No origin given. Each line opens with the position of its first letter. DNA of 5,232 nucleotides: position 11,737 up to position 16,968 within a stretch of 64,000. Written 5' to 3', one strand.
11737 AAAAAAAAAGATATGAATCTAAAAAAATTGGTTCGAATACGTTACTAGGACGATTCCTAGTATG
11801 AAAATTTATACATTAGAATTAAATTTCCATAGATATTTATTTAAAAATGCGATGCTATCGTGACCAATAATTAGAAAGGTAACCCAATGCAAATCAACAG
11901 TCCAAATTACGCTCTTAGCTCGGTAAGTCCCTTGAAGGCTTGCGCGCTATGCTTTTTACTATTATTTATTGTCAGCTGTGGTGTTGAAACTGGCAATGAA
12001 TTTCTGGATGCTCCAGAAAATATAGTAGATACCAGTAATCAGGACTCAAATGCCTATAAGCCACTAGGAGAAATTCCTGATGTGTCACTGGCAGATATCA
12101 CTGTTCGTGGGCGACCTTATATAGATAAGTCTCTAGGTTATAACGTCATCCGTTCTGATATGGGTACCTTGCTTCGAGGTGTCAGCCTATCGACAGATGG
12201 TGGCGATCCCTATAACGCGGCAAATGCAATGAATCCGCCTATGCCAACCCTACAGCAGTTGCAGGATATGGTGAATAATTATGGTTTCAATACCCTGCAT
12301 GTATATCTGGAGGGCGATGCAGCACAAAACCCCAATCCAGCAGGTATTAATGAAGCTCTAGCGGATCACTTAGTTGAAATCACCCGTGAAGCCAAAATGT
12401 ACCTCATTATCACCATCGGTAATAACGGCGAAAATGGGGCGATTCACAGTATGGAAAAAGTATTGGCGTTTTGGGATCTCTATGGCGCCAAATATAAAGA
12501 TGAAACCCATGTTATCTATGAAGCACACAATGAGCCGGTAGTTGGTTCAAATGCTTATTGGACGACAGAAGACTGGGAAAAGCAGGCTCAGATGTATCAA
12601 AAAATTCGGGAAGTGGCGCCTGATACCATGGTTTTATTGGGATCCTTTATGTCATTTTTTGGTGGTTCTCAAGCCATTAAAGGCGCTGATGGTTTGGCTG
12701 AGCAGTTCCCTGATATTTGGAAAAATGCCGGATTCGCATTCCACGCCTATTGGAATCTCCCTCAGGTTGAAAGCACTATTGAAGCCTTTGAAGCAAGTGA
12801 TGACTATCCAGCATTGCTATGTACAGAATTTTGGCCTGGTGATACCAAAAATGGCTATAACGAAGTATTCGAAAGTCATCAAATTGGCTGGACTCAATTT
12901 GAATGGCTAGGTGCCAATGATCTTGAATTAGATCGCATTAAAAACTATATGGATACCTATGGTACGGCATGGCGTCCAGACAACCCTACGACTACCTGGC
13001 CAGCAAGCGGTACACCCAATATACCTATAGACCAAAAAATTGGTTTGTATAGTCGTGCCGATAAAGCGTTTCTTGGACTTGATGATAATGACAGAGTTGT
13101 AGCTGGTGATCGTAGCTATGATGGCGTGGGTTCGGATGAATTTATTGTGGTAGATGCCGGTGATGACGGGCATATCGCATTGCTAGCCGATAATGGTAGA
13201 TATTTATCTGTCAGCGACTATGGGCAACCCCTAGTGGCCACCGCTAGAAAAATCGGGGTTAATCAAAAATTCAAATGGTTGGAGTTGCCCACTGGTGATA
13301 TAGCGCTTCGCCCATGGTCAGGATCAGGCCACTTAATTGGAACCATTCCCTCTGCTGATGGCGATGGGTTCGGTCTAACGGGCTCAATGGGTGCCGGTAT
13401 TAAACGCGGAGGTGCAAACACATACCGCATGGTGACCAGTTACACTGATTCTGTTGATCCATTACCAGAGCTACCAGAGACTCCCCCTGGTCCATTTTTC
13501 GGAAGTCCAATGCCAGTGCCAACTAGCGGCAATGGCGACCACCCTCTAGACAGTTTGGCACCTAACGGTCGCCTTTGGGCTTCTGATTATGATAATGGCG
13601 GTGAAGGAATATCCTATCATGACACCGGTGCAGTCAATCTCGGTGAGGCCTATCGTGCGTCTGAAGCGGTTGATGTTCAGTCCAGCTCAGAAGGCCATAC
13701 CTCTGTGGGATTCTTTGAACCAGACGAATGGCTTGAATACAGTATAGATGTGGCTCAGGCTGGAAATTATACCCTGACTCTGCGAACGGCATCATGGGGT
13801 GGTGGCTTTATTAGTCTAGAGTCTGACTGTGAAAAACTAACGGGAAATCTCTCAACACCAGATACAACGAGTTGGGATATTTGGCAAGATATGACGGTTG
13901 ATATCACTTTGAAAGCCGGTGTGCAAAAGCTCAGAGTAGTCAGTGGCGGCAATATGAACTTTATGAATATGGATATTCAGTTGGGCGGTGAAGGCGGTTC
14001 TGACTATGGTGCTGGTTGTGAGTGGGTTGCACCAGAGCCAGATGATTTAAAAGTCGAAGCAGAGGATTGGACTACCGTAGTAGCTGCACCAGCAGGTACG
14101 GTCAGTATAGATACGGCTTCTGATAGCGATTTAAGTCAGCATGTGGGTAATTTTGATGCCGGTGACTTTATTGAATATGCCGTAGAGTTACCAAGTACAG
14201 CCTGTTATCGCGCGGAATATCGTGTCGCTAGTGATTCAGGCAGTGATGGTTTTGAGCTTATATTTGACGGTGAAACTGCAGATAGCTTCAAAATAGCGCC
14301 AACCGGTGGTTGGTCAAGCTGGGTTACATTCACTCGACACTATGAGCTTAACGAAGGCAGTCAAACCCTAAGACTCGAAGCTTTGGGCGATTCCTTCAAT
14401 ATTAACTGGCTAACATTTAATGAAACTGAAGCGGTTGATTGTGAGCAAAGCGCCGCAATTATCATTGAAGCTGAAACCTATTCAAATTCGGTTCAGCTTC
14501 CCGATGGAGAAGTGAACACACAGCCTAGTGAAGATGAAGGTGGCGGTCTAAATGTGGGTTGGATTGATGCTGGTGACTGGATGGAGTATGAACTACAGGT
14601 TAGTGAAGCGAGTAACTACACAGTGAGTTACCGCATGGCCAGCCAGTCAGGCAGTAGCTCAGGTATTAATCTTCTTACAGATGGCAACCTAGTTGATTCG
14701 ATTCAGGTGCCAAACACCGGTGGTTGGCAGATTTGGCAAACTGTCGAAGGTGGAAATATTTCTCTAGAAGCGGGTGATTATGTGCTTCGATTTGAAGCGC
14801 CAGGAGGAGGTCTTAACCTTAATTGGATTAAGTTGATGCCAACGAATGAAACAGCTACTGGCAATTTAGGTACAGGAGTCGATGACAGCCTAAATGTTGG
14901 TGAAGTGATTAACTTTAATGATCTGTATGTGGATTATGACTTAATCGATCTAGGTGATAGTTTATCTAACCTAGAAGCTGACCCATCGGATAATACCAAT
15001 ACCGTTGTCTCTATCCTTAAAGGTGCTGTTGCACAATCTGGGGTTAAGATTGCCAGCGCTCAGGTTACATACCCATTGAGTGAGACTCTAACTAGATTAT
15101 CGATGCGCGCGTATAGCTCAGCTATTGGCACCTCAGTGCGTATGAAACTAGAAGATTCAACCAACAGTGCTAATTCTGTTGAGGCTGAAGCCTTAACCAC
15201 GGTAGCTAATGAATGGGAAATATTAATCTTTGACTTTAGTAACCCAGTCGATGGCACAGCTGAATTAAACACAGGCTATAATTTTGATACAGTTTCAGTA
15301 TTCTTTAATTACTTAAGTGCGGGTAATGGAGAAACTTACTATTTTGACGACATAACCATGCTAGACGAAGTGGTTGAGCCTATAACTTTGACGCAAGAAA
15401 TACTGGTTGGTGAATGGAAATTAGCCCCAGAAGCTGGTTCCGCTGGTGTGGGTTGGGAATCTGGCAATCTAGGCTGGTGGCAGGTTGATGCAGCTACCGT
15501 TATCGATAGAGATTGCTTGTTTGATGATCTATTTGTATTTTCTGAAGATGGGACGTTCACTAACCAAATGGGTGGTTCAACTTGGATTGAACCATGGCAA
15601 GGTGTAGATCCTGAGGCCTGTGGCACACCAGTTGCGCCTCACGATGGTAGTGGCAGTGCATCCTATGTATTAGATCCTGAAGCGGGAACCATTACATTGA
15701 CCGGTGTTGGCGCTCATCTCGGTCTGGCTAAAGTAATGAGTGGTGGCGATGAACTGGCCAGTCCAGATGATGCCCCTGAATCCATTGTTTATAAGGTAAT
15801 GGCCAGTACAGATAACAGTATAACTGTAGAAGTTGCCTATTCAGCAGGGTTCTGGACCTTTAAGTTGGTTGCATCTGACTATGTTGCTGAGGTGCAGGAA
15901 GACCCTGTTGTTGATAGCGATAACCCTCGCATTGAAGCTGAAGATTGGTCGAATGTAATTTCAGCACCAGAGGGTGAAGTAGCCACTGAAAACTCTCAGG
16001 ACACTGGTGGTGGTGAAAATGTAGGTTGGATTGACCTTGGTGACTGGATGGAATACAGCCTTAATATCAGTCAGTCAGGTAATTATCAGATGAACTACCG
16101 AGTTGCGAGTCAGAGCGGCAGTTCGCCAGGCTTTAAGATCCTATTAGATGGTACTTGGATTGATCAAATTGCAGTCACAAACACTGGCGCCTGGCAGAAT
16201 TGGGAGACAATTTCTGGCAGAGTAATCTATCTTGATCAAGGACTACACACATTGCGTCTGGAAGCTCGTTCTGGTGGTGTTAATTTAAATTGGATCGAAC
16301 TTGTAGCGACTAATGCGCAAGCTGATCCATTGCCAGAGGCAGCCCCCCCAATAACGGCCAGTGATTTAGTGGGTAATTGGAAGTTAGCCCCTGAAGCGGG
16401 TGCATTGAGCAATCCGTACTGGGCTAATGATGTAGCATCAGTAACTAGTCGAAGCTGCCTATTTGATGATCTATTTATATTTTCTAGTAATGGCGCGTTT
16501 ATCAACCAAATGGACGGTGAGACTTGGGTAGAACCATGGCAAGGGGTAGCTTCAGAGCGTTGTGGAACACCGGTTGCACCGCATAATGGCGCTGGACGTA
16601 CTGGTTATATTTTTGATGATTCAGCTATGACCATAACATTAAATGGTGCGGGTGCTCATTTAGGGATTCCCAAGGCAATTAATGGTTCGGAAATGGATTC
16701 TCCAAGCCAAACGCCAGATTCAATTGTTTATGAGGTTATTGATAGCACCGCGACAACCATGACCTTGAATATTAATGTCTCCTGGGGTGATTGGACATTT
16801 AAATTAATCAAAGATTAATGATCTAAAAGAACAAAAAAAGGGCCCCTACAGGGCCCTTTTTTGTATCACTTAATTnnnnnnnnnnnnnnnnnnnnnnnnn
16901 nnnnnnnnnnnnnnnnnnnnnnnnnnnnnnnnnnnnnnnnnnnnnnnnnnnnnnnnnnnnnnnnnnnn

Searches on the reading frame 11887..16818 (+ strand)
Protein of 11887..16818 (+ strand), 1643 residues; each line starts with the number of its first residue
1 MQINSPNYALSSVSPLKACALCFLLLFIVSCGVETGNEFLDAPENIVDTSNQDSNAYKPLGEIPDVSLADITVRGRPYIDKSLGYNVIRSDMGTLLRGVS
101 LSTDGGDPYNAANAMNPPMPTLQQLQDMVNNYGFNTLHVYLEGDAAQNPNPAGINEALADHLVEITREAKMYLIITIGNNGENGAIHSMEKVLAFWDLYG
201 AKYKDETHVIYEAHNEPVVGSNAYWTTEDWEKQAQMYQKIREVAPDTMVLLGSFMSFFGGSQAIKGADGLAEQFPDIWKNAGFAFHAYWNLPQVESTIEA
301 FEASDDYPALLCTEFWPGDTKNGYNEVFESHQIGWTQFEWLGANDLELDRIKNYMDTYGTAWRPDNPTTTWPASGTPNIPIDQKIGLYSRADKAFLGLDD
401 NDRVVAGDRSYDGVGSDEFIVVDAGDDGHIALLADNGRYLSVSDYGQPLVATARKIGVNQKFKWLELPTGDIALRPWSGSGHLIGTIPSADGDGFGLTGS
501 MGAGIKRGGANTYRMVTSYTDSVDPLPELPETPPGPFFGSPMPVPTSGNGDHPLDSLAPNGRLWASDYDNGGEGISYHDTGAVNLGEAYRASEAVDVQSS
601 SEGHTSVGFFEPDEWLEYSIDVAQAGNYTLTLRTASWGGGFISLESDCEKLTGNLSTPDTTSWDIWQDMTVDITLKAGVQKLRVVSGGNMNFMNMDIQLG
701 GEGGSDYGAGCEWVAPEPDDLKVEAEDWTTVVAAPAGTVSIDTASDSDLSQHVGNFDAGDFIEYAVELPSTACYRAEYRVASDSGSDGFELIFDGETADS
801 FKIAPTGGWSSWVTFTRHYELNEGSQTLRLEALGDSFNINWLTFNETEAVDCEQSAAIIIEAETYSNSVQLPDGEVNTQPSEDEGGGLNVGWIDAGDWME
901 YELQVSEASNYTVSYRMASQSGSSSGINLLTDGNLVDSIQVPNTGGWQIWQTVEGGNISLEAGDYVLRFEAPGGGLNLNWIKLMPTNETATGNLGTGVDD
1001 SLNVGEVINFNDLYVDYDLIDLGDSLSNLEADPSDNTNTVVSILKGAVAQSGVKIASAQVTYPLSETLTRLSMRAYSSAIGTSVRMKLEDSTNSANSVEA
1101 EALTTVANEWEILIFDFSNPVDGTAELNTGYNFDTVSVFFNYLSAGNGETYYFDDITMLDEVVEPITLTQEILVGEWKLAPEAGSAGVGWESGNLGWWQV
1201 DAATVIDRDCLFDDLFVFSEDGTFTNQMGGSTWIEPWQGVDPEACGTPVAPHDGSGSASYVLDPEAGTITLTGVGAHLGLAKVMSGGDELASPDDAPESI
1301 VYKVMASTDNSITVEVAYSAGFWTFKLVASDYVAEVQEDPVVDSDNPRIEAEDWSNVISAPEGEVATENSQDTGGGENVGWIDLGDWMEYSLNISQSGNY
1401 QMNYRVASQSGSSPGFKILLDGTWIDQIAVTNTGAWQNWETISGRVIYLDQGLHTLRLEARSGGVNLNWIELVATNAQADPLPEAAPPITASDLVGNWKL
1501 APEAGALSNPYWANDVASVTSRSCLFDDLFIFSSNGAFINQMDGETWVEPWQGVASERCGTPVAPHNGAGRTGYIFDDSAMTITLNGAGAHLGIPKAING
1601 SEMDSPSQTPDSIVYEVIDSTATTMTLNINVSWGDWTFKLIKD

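Call 3: search_protein_families(library=pfam, proteins=[window:11887-16818:+], max_evalue=0.01)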
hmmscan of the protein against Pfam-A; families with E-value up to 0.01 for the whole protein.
window:11887-16818:+ (1643 aa): 5 families
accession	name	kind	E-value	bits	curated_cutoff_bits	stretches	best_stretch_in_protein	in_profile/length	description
PF03422.21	CBM_6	-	1.2e-82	274.8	28.9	4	1363-1472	9-123/125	Carbohydrate binding module (family 6)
PF18099.7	CBM_35_2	-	4.4e-43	146.3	23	3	873-982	2-111/112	Carbohydrate binding module (family 35)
PF00150.24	Cellulase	-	6e-15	55.9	23.5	1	114-290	17-197/272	Cellulase (glycosyl hydrolase family 5)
PF16990.11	CBM_35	-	8.1e-12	45.9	28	0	874-985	13-120/121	Carbohydrate binding module (family 35)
PF24108.1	DUF7383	-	7.7e-09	36.3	27.9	1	782-837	54-112/123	Family of unknown function (DUF7383)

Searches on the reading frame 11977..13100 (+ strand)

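Call 77: search_solved_structures(query=window:11977-13100:+, max_evalue=1e-10, show_alignments=1)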
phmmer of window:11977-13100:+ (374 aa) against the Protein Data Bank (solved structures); distinct sequences matched with E-value up to 1e-10: 3.
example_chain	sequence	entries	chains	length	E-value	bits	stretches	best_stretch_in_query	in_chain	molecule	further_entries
2y8k_A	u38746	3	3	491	2.3e-24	89.4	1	98-344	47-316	CARBOHYDRATE BINDING FAMILY 6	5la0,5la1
5la2_A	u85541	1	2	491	4.9e-24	88.3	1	98-344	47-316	Carbohydrate binding family 6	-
5g56_A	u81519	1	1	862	8.9e-24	87.4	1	98-344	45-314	CARBOHYDRATE BINDING FAMILY 6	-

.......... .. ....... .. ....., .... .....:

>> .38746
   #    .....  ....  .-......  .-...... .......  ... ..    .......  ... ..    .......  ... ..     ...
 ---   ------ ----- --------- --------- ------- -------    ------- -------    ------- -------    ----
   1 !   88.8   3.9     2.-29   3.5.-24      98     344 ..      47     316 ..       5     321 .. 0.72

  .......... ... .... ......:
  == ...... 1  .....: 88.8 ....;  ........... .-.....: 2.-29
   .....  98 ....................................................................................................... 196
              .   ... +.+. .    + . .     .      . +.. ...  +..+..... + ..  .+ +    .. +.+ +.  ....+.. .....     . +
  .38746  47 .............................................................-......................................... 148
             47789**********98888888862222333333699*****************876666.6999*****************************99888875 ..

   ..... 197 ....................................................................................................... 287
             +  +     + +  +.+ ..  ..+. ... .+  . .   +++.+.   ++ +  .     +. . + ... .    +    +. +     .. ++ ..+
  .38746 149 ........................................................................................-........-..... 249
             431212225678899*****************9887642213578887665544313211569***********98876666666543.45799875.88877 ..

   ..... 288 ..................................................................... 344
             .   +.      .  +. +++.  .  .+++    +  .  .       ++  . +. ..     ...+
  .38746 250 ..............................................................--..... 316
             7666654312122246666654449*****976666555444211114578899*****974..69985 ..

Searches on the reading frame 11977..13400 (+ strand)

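Call 46: search_solved_structures(query=window:11977-13400:+, max_evalue=0.001)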
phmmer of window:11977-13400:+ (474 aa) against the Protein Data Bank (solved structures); distinct sequences matched with E-value up to 0.001: 9.
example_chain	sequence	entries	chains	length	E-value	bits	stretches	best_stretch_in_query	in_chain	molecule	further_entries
2y8k_A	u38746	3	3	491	4.1e-24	88.5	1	98-344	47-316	CARBOHYDRATE BINDING FAMILY 6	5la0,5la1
5la2_A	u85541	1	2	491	8.7e-24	87.4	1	98-344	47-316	Carbohydrate binding family 6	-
5g56_A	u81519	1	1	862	3.1e-23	85.6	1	98-344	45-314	CARBOHYDRATE BINDING FAMILY 6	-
5wh8_A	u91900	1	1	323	3e-08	36.2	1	127-287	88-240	Putative carbohydrate-active enzyme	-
2cks_A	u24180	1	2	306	7.5e-06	28.3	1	107-310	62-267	ENDOGLUCANASE E-5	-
2ckr_A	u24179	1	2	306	7.8e-06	28.2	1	107-310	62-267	ENDOGLUCANASE E-5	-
1egz_A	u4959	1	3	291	0.00021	23.5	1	119-308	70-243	ENDOGLUCANASE Z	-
7zoi_A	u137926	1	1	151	0.00074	21.7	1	388-449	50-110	Glycoside hydrolase family 18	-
8bqa_AAA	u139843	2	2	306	0.00081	21.6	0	133-308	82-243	Endoglucanase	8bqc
